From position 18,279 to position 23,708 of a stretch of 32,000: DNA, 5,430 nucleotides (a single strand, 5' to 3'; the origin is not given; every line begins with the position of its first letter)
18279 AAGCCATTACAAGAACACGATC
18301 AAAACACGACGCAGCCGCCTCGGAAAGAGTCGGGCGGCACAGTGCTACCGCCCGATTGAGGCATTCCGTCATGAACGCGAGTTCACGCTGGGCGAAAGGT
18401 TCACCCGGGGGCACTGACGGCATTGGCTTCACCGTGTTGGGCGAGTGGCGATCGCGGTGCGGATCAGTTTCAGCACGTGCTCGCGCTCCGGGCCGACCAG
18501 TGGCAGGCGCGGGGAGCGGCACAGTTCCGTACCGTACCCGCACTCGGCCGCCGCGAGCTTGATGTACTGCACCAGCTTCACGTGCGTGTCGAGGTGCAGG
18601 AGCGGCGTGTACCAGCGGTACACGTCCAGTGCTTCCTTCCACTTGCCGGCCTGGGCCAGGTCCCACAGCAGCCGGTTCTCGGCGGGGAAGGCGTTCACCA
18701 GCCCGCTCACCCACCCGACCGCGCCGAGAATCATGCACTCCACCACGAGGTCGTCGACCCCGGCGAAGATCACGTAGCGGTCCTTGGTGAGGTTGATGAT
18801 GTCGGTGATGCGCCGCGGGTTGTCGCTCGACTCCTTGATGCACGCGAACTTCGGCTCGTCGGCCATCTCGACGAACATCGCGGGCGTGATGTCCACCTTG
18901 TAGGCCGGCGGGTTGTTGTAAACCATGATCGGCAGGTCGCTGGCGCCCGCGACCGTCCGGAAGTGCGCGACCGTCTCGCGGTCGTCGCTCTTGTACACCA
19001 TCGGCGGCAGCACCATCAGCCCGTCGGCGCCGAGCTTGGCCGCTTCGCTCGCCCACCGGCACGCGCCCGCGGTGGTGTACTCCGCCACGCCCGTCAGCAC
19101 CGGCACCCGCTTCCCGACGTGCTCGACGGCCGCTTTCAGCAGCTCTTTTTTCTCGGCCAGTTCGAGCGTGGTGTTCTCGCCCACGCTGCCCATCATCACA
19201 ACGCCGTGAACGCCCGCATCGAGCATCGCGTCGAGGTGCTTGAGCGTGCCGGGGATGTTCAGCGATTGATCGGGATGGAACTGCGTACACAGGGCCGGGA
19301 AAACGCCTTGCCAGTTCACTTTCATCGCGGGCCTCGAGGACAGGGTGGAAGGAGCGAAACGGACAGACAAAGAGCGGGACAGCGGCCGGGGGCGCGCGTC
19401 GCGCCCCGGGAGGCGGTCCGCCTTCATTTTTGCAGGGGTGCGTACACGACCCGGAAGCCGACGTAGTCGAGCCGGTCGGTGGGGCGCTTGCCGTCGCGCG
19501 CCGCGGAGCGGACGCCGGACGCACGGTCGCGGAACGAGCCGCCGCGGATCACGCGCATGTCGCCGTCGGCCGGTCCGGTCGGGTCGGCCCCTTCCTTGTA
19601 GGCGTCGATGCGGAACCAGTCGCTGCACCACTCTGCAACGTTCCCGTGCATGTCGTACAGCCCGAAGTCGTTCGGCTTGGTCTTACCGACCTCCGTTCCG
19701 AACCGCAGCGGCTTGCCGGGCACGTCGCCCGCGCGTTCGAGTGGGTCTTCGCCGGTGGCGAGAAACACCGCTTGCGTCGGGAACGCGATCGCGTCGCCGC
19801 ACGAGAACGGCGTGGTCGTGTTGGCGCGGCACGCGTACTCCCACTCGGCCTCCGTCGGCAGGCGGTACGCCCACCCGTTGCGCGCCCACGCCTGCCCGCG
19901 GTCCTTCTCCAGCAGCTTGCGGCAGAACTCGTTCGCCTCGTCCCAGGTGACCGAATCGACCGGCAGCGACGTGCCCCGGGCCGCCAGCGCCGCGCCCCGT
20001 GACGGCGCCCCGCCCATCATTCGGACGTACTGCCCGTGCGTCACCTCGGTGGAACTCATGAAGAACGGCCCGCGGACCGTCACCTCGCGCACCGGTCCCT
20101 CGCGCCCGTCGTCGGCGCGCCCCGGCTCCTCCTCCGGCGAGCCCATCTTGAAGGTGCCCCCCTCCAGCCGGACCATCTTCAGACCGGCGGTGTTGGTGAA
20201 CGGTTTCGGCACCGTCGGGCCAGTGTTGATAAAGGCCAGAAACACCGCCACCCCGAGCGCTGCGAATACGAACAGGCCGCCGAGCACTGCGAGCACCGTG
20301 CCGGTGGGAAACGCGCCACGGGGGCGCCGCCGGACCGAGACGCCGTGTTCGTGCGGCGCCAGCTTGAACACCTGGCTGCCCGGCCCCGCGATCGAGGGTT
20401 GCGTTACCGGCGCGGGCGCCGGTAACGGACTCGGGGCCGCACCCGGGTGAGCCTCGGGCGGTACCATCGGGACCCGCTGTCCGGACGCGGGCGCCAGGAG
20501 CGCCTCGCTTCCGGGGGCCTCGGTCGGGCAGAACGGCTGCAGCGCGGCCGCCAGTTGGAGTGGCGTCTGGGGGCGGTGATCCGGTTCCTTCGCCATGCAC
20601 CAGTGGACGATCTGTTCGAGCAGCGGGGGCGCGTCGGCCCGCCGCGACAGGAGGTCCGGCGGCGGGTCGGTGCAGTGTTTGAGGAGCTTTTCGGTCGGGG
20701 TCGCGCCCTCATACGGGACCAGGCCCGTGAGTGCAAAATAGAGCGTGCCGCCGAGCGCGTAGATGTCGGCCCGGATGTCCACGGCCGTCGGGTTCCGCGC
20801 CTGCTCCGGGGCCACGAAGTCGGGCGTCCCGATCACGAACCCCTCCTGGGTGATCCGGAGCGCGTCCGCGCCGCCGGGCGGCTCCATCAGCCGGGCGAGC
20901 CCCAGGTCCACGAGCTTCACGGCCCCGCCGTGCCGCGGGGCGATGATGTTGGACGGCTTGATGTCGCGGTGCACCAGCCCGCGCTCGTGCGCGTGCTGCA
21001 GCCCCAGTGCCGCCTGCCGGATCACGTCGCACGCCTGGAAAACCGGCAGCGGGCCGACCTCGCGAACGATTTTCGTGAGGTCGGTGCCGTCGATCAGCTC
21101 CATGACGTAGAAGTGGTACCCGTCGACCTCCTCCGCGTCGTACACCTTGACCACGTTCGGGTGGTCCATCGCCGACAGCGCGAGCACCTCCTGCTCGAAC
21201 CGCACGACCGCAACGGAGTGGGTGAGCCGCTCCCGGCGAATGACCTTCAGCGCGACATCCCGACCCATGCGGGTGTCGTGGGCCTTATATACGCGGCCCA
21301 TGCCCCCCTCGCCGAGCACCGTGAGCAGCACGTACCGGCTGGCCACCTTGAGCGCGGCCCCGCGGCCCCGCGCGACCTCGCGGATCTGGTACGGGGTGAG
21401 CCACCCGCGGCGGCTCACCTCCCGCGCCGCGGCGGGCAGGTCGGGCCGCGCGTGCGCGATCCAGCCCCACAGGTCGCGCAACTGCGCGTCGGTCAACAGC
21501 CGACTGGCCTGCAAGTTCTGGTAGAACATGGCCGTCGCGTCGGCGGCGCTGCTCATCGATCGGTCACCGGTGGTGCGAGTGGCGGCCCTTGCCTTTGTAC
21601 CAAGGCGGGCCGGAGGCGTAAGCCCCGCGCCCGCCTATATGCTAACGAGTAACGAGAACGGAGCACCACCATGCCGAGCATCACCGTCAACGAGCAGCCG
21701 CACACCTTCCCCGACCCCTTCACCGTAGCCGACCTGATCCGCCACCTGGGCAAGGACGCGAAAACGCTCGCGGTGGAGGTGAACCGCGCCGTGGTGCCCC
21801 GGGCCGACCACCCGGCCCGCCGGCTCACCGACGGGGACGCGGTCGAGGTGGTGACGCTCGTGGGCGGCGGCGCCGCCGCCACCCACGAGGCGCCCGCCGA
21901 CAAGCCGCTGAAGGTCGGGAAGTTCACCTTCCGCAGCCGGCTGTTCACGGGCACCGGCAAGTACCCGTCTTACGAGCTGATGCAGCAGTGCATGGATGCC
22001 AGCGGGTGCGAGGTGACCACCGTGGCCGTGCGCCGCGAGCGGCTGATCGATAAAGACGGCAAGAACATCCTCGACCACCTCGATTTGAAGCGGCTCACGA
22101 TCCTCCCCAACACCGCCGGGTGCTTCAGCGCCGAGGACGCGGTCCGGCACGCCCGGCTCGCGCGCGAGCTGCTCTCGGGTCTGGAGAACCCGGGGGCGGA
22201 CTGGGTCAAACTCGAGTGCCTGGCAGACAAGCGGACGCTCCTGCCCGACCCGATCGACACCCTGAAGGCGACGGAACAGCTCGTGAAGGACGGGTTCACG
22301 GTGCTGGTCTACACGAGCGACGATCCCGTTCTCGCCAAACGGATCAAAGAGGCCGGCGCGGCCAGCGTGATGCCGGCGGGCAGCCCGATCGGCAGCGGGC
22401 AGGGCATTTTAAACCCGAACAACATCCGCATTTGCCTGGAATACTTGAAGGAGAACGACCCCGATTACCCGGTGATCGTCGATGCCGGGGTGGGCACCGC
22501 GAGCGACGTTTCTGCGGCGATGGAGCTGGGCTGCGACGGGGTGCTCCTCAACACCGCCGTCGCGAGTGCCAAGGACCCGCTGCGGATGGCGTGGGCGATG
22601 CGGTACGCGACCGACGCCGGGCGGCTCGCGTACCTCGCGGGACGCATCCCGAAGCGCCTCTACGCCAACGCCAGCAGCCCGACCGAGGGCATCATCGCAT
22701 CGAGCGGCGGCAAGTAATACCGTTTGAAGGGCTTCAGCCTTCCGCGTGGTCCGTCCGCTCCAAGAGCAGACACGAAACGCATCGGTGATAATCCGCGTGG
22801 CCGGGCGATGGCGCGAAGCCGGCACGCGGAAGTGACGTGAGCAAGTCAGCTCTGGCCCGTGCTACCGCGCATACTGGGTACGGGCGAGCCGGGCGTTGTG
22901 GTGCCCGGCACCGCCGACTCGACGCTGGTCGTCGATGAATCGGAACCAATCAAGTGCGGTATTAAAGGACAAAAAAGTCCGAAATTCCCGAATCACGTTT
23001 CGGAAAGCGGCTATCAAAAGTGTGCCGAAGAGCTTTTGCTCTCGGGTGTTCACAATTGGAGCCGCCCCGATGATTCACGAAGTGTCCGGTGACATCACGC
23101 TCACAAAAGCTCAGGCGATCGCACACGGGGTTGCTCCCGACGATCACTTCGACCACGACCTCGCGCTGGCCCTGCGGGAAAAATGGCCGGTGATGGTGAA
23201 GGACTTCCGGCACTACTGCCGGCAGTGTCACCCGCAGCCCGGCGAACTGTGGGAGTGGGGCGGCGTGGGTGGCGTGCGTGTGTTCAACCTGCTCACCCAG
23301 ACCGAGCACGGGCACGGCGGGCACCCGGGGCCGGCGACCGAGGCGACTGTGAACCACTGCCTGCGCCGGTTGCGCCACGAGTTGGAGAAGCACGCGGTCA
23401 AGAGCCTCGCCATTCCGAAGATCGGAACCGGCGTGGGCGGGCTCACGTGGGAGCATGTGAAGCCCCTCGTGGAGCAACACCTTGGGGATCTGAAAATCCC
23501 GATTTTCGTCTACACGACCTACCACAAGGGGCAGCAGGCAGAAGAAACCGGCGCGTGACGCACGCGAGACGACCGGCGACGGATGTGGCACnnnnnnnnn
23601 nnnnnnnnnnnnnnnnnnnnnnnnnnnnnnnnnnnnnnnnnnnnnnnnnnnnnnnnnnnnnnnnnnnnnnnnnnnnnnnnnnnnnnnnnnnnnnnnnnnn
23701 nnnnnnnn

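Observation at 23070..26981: Macro domain / RlmN-like radical SAM / AbiEii-like NTase / LRR cluster: possible conflict-system cluster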

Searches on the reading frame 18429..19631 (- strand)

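Call 4: search_protein_families(library=pfam, proteins=[window:18429-19631:-], max_evalue=0.01)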
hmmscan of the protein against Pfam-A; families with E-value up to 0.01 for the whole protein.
window:18429-19631:- (400 aa): 1 family
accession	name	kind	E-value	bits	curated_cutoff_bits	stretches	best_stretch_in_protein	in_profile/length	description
PF00701.28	DHDPS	-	3e-53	180.9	22.1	1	108-391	3-287/289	Dihydrodipicolinate synthetase family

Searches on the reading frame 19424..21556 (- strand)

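Call 4: search_protein_families(library=pfam, proteins=[window:19424-21556:-], max_evalue=0.01)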
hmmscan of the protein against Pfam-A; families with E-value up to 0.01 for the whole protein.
window:19424-21556:- (710 aa): 5 families
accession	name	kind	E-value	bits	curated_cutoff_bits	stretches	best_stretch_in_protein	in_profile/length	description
PF03781.23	FGE-sulfatase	-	5.9e-44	151.1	23.3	1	460-704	4-254/255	Sulfatase-modifying factor enzyme 1-like domain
PF00069.31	Pkinase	-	1.3e-42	146.5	31.7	1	75-331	1-254/263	Protein kinase domain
PF07714.23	PK_Tyr_Ser-Thr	-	5.8e-28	98.3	23.1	1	78-330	4-250/258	Protein tyrosine and serine/threonine kinase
PF01636.29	APH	-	2e-07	31.5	23.2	1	81-162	5-85/239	Phosphotransferase enzyme family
PF03109.22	ABC1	-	0.0027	17.3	22.9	0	124-224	124-217/244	ABC1 atypical kinase-like domain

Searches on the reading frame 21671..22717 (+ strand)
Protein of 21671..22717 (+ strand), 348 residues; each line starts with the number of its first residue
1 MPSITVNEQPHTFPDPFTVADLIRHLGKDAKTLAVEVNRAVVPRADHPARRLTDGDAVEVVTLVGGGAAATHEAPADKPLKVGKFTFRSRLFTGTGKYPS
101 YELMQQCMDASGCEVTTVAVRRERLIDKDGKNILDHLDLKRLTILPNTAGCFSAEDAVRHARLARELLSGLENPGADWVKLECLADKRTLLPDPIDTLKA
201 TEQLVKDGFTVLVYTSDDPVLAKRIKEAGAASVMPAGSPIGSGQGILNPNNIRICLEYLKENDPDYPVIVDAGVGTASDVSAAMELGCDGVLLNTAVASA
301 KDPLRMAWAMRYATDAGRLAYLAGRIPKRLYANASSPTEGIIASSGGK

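Call 4: search_protein_families(library=pfam, proteins=[window:21671-22717:+], max_evalue=0.01)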
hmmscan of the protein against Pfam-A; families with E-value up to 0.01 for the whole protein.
window:21671-22717:+ (348 aa): 4 families
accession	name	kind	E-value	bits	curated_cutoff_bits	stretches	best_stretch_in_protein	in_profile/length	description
PF05690.20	ThiG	-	6.7e-102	340.5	23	1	82-337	2-247/247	Thiazole biosynthesis protein ThiG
PF02597.26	ThiS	-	5.2e-12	46.6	22.5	1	6-67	3-76/76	ThiS family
PF01070.24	FMN_dh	-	0.00011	21.8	24.9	0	256-296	264-304/350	FMN-dependent dehydrogenase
PF00977.27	His_biosynth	-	0.0089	15.9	23.6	0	265-303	73-111/228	Histidine biosynthesis protein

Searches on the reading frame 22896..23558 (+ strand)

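Call 4: search_protein_families(library=pfam, proteins=[window:22896-23558:+], max_evalue=0.01)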
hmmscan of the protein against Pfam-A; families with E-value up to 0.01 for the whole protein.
window:22896-23558:+ (220 aa): 1 family
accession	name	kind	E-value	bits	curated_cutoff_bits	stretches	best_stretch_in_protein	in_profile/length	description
PF01661.27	Macro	-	8.7e-07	29.3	22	1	144-190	70-116/118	Macro domain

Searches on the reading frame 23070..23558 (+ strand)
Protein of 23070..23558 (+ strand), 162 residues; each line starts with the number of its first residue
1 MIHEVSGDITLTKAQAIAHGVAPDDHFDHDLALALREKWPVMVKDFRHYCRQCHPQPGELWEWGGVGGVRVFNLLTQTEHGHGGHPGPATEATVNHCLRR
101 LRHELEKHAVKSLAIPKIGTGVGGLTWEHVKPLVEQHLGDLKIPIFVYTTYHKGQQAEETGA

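Call 7: search_protein_families(library=ncbifam, proteins=[window:23070-23558:+], max_evalue=0.01)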
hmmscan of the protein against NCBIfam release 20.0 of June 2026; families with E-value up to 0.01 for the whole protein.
window:23070-23558:+ (162 aa): 2 families
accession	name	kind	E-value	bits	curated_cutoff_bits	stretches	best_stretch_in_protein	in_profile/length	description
NF048014.1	antitoxin_DarG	equivalog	3.5e-18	66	250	1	3-156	2-154/338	type II toxin-antitoxin system antitoxin DNA ADP-ribosyl glycohydrolase DarG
NF001668.0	PRK00431.2-4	equivalog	0.0069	15.7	278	1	6-131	55-177/220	ADP-ribose-binding protein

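Call 8: search_protein_families(library=padloc, proteins=[window:23070-23558:+], max_evalue=0.01)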
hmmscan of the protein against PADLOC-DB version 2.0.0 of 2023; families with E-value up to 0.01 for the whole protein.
window:23070-23558:+ (162 aa): 1 family
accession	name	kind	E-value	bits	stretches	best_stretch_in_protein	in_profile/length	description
PDLC02990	DarG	-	4.4e-21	73.7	1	1-157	1-152/329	-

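Call 9: search_protein_families(library=pfam, proteins=[window:23070-23558:+], max_evalue=1)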
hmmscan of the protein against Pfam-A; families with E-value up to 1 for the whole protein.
window:23070-23558:+ (162 aa): 4 families
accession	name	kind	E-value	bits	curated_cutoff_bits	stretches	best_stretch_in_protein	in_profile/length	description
PF01661.27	Macro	-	4.5e-07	30.3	22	1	86-132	70-116/118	Macro domain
PF17921.7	Integrase_H2C2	-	0.017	15.7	25.5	1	39-54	36-51/59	Integrase zinc binding domain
PF00890.30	FAD_binding_2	-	0.078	12.6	20.4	1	22-111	71-158/414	FAD binding domain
PF09960.14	DUF2194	-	0.091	11.5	30.4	1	10-52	466-506/582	Uncharacterised protein conserved in bacteria (DUF2194)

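Call 44: search_solved_structures(query=window:23070-23558:+, max_evalue=0.01, show_alignments=1)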
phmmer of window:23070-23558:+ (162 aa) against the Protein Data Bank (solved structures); distinct sequences matched with E-value up to 0.01: 11.
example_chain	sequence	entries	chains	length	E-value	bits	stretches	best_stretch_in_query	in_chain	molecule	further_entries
7omu_AAA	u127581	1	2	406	1.9e-07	34.5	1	98-152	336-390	Macro domain-containing protein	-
5m31_A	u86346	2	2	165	1e-05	28.8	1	5-149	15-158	Appr-1-p processing domain protein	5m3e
5e3b_A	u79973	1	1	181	3.6e-05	27.1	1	17-149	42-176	Macrodomain protein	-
4j5r_A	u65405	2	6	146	5.1e-05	26.6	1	5-149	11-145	O-acetyl-ADP-ribose deacetylase 1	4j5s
4j5q_A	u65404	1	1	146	5.1e-05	26.6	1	5-149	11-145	O-acetyl-ADP-ribose deacetylase 1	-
2eee_A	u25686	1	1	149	5.5e-05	26.5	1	5-149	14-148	Uncharacterized protein C6orf130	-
2l8r_A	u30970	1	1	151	5.8e-05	26.4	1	5-149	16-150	Uncharacterized protein C6orf130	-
2lgr_A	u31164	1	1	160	6.9e-05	26.1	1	5-149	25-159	Uncharacterized protein C6orf130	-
5m3i_A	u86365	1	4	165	0.00023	24.4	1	4-133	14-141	RNase III inhibitor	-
2afc_A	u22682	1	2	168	0.0036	20.5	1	29-149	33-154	conserved hypothetical protein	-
2fg1_A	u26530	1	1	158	0.005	20.1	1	29-148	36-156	conserved hypothetical protein BT1257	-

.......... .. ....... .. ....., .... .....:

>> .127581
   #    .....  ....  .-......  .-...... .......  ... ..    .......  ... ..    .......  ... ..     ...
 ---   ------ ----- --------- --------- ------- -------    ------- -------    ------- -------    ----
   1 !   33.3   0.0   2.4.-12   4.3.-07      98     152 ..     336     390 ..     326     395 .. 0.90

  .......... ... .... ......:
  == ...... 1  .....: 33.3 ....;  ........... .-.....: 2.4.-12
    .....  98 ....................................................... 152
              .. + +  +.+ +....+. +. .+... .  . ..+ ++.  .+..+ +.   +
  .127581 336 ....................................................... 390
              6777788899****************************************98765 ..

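Call 61: search_protein_families(library=phrogs, proteins=[window:23070-23558:+], max_evalue=0.001)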
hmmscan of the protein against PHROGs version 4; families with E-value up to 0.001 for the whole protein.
window:23070-23558:+ (162 aa): 2 families
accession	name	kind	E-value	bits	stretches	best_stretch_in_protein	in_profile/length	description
phrog_335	-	other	9.7e-20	72.1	1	1-154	55-209/422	phosphatase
phrog_30914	-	unknown function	3.5e-07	30.5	1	1-150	1-149/371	-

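Call 87: search_solved_structures(query=window:23070-23558:+, max_evalue=0.0001, show_alignments=4)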
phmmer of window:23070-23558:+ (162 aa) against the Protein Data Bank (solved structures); distinct sequences matched with E-value up to 0.0001: 8.
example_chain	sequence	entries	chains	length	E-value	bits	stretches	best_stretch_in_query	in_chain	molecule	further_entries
7omu_AAA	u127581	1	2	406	1.9e-07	34.5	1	98-152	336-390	Macro domain-containing protein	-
5m31_A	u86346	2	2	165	1e-05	28.8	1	5-149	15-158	Appr-1-p processing domain protein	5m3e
5e3b_A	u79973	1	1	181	3.6e-05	27.1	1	17-149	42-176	Macrodomain protein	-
4j5r_A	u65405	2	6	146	5.1e-05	26.6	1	5-149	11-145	O-acetyl-ADP-ribose deacetylase 1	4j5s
4j5q_A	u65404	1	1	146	5.1e-05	26.6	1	5-149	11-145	O-acetyl-ADP-ribose deacetylase 1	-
2eee_A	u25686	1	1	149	5.5e-05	26.5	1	5-149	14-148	Uncharacterized protein C6orf130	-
2l8r_A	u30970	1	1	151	5.8e-05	26.4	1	5-149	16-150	Uncharacterized protein C6orf130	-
2lgr_A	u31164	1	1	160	6.9e-05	26.1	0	5-149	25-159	Uncharacterized protein C6orf130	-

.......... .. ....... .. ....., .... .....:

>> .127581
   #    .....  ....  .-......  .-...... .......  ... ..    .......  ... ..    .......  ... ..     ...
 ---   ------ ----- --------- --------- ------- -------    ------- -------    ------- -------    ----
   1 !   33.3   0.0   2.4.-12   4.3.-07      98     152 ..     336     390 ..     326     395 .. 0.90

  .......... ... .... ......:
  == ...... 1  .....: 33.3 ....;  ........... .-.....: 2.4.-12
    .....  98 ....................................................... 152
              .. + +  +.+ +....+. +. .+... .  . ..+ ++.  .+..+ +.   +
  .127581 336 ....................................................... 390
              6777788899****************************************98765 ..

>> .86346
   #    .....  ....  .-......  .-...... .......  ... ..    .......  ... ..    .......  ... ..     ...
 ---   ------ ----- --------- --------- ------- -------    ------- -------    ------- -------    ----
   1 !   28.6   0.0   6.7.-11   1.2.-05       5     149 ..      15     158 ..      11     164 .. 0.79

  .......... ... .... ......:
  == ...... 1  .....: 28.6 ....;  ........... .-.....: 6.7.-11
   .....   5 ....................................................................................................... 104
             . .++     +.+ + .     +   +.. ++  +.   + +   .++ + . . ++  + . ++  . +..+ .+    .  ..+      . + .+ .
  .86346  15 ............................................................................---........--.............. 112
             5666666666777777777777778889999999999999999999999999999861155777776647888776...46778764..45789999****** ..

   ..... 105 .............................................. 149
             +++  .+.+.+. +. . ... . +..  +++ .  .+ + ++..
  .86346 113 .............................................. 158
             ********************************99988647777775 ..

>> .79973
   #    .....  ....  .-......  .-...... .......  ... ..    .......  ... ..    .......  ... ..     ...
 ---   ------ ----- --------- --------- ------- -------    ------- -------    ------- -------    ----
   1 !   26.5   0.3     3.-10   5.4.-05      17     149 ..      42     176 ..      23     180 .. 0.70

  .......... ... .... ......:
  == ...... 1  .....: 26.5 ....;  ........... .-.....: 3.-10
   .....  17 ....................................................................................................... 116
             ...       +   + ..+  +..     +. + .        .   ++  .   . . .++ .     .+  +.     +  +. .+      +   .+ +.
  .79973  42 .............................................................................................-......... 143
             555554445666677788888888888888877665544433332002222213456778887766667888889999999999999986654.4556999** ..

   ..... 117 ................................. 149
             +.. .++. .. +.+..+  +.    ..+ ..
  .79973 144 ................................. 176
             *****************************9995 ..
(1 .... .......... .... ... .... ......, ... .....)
